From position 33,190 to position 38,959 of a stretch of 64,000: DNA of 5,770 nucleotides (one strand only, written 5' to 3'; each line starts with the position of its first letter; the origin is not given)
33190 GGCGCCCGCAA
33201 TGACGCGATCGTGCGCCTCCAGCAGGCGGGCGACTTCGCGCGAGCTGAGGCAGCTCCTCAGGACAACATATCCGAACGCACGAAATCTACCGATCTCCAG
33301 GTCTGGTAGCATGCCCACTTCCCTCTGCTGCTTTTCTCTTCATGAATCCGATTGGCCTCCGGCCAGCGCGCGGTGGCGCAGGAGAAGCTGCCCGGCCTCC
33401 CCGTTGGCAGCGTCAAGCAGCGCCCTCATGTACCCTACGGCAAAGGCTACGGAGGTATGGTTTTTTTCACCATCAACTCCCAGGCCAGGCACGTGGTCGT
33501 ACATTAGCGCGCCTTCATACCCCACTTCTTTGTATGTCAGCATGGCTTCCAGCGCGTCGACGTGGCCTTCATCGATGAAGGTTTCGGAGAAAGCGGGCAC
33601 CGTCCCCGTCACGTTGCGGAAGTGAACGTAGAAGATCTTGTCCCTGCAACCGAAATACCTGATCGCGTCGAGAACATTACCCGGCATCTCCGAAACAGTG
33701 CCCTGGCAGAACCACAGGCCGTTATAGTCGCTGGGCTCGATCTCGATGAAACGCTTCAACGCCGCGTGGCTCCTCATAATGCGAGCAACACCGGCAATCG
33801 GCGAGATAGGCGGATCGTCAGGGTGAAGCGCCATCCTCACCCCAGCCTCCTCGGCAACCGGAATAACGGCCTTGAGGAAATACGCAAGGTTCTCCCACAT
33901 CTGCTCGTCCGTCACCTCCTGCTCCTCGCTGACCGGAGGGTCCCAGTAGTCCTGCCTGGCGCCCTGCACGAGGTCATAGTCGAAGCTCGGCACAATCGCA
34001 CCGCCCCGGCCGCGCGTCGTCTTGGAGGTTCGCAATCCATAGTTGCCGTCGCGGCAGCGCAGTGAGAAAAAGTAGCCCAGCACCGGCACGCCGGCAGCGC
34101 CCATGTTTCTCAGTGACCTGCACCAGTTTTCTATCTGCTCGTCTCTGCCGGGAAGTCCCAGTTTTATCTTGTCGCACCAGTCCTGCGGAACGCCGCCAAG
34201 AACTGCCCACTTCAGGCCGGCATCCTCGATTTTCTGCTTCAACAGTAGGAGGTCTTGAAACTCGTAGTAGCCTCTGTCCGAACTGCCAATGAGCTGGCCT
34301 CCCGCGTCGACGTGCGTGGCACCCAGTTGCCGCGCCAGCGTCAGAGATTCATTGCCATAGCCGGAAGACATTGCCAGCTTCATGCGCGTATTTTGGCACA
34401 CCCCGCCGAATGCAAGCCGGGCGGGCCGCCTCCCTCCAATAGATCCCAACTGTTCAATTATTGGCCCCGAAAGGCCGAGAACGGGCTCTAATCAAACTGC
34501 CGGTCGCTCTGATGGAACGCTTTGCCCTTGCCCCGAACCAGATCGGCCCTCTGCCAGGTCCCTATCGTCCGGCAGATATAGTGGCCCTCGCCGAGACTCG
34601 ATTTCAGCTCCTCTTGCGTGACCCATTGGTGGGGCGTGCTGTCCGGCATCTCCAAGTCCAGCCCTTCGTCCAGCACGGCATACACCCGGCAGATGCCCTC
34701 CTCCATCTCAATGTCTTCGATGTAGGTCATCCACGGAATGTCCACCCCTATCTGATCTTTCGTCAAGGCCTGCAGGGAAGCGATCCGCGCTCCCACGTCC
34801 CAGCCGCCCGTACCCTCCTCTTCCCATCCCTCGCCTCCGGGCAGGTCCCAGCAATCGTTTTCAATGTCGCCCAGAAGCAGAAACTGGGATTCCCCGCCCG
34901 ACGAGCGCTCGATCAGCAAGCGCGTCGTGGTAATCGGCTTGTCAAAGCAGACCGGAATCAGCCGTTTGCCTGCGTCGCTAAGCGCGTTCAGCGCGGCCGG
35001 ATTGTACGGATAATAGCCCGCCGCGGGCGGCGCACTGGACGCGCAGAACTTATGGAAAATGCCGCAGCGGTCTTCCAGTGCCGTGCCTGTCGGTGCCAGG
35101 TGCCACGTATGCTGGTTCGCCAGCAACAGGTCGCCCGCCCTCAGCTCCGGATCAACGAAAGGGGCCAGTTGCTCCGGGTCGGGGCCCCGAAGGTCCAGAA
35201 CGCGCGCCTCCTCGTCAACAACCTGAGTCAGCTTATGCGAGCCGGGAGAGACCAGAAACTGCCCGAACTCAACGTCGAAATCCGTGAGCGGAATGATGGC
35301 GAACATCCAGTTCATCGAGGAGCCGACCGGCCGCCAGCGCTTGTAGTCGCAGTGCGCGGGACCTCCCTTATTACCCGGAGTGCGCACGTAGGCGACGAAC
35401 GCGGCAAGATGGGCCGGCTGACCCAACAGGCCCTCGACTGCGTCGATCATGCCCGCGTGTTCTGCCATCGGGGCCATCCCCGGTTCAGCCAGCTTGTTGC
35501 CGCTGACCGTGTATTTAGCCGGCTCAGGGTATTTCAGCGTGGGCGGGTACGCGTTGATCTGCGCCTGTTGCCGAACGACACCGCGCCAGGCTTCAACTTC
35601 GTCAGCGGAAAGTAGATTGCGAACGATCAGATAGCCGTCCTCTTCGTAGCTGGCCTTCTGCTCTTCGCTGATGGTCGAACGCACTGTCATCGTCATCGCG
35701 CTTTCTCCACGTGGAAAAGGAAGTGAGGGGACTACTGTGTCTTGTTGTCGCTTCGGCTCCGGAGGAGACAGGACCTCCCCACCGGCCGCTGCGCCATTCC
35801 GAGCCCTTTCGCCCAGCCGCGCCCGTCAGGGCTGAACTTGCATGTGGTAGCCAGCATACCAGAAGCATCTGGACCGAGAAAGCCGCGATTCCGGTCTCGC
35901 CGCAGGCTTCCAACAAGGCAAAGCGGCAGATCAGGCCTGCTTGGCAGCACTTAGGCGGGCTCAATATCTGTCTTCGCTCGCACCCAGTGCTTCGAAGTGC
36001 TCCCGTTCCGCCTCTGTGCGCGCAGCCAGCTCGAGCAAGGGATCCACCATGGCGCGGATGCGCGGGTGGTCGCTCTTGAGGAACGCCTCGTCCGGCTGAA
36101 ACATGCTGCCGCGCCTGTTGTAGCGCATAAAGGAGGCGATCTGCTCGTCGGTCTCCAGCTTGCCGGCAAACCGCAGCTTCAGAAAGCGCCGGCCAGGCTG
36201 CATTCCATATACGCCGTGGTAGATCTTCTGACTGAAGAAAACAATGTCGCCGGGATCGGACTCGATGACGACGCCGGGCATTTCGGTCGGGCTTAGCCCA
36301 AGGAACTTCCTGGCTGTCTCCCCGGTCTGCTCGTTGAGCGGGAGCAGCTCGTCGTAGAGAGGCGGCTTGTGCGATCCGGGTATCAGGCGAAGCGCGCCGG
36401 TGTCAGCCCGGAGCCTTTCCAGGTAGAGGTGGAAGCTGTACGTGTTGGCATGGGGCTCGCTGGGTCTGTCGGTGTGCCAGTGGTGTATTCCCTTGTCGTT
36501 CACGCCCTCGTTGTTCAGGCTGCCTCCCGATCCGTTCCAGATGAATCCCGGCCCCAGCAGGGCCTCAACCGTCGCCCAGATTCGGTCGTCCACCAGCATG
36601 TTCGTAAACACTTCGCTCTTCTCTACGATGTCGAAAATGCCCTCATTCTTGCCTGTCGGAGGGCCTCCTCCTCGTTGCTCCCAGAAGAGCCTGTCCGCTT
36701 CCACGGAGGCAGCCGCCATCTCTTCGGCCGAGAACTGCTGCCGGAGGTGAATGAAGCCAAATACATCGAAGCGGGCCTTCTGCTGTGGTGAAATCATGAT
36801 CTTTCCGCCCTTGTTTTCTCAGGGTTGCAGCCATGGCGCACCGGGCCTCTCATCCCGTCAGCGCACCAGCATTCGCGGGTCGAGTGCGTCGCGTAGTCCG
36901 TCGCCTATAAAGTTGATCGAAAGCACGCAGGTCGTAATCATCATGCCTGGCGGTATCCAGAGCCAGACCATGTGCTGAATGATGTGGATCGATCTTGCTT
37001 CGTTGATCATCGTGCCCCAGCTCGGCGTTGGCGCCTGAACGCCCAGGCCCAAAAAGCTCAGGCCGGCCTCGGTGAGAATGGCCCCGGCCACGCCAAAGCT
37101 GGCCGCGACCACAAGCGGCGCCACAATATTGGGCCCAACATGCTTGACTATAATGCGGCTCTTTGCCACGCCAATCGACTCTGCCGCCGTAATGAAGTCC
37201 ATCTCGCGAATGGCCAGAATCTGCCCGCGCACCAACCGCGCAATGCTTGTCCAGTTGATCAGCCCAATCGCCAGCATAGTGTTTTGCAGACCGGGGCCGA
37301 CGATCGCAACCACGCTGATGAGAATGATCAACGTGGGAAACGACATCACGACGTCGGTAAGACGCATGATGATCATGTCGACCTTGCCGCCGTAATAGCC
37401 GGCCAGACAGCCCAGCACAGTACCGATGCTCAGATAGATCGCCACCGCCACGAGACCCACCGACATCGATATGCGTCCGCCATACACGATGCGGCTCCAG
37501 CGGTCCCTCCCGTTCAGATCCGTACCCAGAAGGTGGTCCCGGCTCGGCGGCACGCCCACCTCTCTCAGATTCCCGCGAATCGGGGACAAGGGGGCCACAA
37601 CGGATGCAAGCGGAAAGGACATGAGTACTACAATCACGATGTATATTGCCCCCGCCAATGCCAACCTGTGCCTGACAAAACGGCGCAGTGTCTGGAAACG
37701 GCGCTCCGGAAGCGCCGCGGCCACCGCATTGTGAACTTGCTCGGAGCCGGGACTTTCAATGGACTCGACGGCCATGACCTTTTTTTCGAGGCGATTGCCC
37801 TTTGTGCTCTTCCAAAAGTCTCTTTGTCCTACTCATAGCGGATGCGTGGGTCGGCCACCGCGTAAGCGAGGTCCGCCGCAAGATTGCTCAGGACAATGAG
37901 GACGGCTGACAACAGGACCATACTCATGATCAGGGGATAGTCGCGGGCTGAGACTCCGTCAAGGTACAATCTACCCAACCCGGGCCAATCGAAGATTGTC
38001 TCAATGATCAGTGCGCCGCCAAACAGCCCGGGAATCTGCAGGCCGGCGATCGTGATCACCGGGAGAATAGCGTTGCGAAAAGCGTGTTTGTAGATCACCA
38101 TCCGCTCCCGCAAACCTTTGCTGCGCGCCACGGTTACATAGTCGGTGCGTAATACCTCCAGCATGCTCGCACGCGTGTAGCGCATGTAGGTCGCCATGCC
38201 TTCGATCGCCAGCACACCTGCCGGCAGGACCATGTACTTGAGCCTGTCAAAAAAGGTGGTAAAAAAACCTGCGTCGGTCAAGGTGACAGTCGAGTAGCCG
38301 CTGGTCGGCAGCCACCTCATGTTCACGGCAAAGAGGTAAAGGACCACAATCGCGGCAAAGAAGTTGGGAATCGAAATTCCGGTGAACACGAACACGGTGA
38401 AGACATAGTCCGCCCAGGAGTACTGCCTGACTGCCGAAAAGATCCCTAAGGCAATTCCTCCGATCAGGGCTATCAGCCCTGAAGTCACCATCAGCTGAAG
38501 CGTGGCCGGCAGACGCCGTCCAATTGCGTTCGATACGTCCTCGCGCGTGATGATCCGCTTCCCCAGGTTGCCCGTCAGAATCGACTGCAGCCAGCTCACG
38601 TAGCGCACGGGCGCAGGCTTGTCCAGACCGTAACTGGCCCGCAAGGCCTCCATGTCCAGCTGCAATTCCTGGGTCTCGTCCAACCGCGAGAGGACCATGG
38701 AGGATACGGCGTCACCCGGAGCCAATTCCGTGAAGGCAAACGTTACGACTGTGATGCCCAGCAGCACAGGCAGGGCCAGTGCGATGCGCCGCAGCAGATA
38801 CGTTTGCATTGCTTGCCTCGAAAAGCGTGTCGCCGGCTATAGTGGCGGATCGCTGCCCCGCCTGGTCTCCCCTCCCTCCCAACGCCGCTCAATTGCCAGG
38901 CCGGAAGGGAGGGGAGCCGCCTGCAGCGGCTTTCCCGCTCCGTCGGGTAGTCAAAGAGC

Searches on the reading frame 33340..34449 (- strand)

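Call 92: search_protein_families(library=pfam, proteins=[window:33340-34449:-], max_evalue=0.00001)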
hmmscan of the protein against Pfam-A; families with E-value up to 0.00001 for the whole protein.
window:33340-34449:- (369 aa): 2 families
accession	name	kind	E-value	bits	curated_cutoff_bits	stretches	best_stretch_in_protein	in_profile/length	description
PF03786.19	UxuA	-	5.2e-54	183.8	23.7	2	177-323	173-322/352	D-mannonate dehydratase (UxuA)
PF01261.30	AP_endonuc_2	-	2.9e-06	27.6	31.1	1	37-317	2-227/249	Xylose isomerase-like TIM barrel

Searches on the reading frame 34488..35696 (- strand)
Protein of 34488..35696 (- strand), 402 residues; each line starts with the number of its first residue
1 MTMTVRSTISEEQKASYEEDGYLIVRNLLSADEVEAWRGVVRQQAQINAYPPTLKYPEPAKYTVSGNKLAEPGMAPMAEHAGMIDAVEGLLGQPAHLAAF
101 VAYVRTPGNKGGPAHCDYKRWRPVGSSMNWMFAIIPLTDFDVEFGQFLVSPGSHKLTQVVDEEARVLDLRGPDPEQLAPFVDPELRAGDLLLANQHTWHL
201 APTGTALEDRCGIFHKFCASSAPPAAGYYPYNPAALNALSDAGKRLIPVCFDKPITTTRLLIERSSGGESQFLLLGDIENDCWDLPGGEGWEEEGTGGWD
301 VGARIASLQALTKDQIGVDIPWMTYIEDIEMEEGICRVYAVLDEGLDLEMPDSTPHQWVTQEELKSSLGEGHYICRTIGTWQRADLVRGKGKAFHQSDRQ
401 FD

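Call 92: search_protein_families(library=pfam, proteins=[window:34488-35696:-], max_evalue=0.00001)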
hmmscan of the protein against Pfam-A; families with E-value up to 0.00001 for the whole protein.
window:34488-35696:- (402 aa): 1 family
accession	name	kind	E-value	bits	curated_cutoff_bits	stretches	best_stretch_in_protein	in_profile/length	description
PF05721.19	PhyH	-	3.7e-16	60.5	22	1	17-202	1-203/213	Phytanoyl-CoA dioxygenase (PhyH)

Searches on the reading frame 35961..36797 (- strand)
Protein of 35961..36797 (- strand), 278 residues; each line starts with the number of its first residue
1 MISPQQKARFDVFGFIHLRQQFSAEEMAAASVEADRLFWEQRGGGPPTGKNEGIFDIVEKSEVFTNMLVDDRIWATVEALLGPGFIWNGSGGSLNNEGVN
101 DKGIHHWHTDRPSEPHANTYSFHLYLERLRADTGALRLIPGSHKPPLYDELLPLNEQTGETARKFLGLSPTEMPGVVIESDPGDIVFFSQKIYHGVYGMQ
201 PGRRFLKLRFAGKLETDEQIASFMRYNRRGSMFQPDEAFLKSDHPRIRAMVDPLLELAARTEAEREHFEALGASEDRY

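Call 92: search_protein_families(library=pfam, proteins=[window:35961-36797:-], max_evalue=0.00001)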
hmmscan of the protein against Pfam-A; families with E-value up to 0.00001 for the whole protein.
window:35961-36797:- (278 aa): 1 family
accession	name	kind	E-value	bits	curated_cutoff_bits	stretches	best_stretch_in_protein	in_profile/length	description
PF05721.19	PhyH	-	1.5e-14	55.2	22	1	10-195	1-201/213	Phytanoyl-CoA dioxygenase (PhyH)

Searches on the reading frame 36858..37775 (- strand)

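Call 92: search_protein_families(library=pfam, proteins=[window:36858-37775:-], max_evalue=0.00001)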
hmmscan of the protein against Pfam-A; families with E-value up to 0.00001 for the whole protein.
window:36858-37775:- (305 aa): 2 families
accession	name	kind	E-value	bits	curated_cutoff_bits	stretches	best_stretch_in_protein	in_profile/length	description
PF00528.27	BPD_transp_1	-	7.4e-31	107.7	26.4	1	118-302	1-182/184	Binding-protein-dependent transport system inner membrane component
PF12911.12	OppC_N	-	3.7e-06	27.2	23.9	0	29-63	6-39/53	N-terminal TM domain of oligopeptide transport permease C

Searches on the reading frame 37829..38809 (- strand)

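Call 92: search_protein_families(library=pfam, proteins=[window:37829-38809:-], max_evalue=0.00001)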
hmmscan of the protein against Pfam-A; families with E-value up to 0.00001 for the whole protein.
window:37829-38809:- (326 aa): 2 families
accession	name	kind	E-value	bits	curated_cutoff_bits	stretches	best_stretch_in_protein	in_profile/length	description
PF00528.27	BPD_transp_1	-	1.4e-40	139.5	26.4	1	118-324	1-183/184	Binding-protein-dependent transport system inner membrane component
PF19300.4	BPD_transp_1_N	-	2.6e-08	34.5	23.8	1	1-104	1-111/114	Binding-prot-dependent transport system membrane comp, N-term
